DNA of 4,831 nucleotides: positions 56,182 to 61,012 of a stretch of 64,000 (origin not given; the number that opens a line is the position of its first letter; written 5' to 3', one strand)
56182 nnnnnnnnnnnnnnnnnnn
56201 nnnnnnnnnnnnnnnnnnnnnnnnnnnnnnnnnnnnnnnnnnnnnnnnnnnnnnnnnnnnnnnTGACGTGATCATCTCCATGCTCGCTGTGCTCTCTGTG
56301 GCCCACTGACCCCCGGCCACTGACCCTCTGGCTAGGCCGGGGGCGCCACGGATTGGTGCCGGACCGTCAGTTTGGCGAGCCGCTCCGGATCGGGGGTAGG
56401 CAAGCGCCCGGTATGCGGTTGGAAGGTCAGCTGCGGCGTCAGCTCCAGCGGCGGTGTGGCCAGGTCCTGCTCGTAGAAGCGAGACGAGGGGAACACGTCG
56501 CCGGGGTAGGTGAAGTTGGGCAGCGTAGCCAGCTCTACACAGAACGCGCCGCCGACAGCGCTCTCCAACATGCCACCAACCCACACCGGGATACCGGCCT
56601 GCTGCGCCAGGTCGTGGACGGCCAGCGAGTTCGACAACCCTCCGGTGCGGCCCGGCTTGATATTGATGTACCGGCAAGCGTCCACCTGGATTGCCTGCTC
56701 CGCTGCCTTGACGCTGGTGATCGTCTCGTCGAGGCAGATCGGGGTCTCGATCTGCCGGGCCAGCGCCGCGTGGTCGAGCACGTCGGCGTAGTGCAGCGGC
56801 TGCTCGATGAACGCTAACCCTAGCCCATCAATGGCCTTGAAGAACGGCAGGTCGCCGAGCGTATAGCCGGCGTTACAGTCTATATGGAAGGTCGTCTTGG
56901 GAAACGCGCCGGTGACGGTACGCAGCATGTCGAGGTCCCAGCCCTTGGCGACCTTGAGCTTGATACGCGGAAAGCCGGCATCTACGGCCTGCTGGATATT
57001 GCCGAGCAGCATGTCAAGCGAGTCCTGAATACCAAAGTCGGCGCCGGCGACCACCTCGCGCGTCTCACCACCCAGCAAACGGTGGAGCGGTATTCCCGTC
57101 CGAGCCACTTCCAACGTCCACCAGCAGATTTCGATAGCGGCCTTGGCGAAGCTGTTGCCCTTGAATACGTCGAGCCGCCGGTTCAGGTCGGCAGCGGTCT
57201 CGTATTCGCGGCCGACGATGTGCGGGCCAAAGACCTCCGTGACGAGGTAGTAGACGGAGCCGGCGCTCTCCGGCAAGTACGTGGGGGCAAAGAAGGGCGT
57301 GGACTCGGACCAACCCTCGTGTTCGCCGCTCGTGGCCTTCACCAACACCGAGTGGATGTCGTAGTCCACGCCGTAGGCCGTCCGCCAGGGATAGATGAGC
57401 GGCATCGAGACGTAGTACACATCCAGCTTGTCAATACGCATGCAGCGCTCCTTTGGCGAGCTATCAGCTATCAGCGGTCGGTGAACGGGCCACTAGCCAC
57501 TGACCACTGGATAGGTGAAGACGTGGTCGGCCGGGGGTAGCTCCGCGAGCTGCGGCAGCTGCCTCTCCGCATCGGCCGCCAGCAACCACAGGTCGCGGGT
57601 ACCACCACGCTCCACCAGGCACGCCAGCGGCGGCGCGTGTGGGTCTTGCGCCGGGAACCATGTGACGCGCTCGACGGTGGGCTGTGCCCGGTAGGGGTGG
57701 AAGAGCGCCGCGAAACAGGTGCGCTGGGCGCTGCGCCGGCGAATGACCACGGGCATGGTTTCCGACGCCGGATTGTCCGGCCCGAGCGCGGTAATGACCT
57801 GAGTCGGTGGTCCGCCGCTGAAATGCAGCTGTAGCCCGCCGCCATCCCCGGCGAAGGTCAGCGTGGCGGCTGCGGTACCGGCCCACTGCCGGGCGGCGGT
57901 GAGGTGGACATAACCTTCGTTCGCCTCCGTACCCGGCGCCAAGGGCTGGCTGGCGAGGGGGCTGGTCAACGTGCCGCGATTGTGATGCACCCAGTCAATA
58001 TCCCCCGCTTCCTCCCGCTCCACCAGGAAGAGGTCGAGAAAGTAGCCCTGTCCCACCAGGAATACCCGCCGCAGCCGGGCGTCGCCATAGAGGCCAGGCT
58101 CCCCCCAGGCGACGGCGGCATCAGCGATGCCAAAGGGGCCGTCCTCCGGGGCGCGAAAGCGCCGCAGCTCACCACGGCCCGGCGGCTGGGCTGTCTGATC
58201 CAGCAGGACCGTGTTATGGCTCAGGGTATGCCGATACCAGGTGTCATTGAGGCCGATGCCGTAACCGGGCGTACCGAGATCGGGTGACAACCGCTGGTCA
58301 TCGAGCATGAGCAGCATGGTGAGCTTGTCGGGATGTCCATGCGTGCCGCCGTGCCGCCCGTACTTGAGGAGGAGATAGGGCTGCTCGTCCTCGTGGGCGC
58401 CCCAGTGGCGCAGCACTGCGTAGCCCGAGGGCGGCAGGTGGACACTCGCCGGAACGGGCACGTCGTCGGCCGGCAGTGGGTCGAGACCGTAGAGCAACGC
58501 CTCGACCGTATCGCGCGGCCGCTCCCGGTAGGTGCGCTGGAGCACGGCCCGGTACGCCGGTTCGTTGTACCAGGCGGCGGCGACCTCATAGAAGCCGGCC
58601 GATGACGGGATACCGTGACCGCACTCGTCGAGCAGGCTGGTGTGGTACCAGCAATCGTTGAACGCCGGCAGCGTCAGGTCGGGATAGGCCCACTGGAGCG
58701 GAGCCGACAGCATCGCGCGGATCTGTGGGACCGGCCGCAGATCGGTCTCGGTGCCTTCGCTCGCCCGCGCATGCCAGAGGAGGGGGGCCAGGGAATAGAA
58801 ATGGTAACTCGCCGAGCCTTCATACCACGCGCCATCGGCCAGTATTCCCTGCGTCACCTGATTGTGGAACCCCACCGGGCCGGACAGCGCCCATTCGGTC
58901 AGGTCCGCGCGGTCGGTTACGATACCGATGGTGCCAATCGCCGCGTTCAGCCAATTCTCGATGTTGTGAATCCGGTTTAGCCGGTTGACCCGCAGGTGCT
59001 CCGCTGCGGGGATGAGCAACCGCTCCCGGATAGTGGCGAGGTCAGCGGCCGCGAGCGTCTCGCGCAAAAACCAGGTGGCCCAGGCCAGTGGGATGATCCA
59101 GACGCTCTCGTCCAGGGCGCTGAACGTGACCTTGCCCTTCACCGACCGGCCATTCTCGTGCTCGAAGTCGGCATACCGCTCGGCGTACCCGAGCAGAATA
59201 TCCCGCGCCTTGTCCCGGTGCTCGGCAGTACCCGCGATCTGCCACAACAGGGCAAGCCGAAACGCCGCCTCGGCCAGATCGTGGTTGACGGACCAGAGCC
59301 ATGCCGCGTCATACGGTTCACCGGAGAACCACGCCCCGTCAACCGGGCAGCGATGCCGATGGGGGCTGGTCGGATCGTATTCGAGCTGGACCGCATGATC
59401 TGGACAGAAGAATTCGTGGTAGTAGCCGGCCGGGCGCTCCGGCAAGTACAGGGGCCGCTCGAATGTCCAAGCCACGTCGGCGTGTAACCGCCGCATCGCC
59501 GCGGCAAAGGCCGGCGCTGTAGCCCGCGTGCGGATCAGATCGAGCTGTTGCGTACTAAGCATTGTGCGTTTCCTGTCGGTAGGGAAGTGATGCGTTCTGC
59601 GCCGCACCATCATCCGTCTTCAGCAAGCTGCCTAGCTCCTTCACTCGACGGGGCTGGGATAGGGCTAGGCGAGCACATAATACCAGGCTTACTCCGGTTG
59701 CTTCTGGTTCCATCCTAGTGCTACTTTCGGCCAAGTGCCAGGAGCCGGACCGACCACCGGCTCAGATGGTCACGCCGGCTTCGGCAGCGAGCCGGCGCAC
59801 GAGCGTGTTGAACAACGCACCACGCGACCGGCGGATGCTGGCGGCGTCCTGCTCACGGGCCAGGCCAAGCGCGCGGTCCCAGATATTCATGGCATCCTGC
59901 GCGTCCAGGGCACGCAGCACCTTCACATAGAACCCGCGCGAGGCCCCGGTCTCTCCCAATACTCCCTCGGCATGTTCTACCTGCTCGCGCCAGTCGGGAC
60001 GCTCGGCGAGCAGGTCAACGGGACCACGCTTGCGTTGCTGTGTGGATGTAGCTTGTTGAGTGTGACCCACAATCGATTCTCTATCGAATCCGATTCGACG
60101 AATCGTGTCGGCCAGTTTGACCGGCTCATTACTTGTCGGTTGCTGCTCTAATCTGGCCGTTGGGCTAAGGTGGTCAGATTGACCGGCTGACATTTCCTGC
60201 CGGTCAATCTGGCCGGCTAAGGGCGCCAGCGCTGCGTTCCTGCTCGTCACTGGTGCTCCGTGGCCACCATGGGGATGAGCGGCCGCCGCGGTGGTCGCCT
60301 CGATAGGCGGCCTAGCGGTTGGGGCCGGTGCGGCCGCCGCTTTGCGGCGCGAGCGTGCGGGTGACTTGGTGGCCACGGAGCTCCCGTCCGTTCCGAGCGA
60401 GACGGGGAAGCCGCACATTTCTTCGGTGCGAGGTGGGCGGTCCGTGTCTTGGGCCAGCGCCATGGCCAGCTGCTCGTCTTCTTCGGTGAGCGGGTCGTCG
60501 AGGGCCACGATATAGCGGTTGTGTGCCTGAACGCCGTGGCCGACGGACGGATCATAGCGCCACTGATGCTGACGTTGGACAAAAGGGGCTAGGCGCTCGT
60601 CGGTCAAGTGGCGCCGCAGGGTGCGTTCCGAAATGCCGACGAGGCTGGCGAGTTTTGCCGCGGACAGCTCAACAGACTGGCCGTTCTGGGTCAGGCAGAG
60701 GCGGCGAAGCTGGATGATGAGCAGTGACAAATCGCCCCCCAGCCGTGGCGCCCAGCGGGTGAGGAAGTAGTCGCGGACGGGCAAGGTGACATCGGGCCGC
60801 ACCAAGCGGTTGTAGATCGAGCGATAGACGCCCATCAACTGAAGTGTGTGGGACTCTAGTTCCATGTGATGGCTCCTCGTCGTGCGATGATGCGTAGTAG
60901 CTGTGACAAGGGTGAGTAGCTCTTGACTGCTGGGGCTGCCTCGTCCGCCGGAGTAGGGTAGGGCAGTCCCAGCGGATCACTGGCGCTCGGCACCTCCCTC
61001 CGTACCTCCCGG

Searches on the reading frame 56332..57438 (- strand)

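Call 43: search_protein_families(library=pfam, proteins=[window:56332-57438:-], max_evalue=0.001)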
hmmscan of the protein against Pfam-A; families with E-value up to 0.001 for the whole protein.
window:56332-57438:- (368 aa): 2 families
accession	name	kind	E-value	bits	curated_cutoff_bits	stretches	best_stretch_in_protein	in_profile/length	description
PF13378.12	MR_MLE_C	-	3.6e-36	125.4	29.4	1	148-332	6-197/219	Enolase C-terminal domain-like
PF02746.21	MR_MLE_N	-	4.6e-06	27.3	22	1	12-123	11-117/117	Mandelate racemase / muconate lactonizing enzyme, N-terminal domain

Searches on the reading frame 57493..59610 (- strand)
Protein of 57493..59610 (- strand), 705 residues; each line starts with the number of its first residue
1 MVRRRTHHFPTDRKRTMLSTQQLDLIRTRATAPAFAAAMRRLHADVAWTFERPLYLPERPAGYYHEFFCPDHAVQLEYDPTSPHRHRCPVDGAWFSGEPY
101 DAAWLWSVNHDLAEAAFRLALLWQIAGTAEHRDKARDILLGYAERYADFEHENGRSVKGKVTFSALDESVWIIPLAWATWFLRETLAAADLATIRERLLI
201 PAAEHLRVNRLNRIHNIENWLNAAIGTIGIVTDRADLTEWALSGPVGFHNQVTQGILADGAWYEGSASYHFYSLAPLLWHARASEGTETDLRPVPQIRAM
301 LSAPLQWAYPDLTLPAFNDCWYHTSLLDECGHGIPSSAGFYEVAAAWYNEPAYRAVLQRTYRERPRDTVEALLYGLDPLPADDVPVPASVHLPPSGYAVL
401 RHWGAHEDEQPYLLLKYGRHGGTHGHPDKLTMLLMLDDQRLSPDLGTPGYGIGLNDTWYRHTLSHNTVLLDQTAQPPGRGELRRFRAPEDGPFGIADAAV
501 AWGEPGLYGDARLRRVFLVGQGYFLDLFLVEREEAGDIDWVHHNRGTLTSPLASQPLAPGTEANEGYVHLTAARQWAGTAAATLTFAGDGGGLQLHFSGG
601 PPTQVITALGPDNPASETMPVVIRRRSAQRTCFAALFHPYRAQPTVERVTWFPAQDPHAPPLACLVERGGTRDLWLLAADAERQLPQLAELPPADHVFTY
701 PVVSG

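Call 43: search_protein_families(library=pfam, proteins=[window:57493-59610:-], max_evalue=0.001)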
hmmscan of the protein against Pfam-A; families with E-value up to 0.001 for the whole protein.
window:57493-59610:- (705 aa): 3 families
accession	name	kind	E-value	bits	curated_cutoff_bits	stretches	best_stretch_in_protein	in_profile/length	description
PF07940.18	Hepar_II_III_C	-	3e-15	56.8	24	1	387-475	4-90/237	Heparinase II/III-like, C-terminal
PF16889.11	Hepar_II_III_N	-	1.7e-07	31.4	22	1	235-324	224-317/340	Heparinase II/III N-terminus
PF05426.18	Alginate_lyase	-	1.2e-05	25.3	22.2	1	208-296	161-253/275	Alginate lyase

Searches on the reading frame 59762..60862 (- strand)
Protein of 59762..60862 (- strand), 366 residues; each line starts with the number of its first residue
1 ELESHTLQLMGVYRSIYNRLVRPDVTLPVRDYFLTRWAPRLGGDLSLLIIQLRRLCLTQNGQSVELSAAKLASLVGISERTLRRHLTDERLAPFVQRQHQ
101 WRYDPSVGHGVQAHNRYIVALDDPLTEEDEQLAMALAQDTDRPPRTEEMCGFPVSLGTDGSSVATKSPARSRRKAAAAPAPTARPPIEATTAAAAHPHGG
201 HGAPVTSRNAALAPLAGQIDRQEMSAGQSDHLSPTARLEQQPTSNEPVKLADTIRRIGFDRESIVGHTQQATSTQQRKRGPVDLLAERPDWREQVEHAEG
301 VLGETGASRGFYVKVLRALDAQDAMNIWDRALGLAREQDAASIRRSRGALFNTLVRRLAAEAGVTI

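Call 43: search_protein_families(library=pfam, proteins=[window:59762-60862:-], max_evalue=0.001)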
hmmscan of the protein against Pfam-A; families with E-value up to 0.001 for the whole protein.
window:59762-60862:- (366 aa): 1 family
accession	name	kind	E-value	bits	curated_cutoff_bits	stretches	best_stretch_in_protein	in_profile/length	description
PF20432.4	Xre-like-HTH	-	0.00084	20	25.8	0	64-89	22-46/63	Antitoxin Xre-like helix-turn-helix domain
